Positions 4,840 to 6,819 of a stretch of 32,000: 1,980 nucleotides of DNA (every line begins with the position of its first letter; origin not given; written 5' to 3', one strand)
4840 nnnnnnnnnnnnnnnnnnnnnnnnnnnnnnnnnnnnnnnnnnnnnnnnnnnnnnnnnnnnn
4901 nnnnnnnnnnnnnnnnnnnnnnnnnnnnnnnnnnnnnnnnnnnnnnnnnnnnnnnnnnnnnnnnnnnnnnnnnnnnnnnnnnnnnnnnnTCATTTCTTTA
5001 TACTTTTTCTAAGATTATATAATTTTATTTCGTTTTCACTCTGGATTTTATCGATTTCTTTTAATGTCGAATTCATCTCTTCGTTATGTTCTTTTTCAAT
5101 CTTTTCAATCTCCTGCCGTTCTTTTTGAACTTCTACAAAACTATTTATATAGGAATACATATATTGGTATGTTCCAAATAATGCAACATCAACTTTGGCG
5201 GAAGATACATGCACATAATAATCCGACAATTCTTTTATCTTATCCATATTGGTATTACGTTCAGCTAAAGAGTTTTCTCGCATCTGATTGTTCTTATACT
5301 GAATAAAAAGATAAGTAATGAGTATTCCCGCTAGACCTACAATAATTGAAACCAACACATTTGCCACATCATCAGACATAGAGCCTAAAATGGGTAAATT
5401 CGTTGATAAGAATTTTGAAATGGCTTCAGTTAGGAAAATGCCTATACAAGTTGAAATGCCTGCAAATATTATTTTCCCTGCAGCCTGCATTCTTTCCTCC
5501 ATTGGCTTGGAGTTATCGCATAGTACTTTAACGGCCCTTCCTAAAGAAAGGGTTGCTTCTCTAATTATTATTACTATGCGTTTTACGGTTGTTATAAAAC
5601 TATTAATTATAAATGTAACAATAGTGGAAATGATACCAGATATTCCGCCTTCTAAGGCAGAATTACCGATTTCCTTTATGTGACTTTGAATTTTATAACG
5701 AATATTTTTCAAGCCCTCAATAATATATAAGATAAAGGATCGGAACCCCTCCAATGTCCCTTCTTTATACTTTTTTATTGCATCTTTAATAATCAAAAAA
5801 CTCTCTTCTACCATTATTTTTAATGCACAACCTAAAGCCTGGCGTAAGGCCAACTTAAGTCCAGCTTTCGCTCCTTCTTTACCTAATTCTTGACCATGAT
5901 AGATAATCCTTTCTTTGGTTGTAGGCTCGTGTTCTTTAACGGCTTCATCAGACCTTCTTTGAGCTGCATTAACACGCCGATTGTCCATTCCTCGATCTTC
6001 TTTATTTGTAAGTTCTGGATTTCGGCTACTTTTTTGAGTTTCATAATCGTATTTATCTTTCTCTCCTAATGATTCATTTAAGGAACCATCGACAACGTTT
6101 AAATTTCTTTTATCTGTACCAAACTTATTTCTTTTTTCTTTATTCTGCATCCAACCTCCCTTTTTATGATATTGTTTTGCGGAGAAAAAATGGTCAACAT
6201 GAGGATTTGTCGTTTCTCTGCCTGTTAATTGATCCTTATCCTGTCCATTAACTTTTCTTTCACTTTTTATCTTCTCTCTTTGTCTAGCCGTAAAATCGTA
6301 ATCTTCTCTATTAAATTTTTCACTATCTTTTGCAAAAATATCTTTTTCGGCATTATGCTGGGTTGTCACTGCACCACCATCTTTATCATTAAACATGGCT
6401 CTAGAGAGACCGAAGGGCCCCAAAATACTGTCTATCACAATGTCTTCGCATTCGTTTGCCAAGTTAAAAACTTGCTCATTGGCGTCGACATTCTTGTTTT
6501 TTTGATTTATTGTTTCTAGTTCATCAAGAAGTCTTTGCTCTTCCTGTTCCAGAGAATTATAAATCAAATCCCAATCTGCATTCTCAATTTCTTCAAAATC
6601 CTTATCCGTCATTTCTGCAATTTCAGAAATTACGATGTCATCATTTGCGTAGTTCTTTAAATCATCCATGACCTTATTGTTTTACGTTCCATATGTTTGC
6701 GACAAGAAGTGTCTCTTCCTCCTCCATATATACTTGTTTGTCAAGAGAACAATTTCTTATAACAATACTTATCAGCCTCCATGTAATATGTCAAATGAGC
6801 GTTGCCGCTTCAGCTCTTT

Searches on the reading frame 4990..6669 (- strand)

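Call 13: search_protein_families(library=pfam, proteins=[window:4990-6669:-], max_evalue=0.01)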
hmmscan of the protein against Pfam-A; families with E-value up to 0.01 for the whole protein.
window:4990-6669:- (559 aa): 0 families

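Call 63: search_protein_families(library=padloc, proteins=[window:4990-6669:-], max_evalue=0.001)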
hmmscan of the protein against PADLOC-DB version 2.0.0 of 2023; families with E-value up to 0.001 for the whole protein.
window:4990-6669:- (559 aa): 1 family
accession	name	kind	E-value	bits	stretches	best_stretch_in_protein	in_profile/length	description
PDLC04630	PDC-M40B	-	4.9e-57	191.9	1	67-493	13-478/547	-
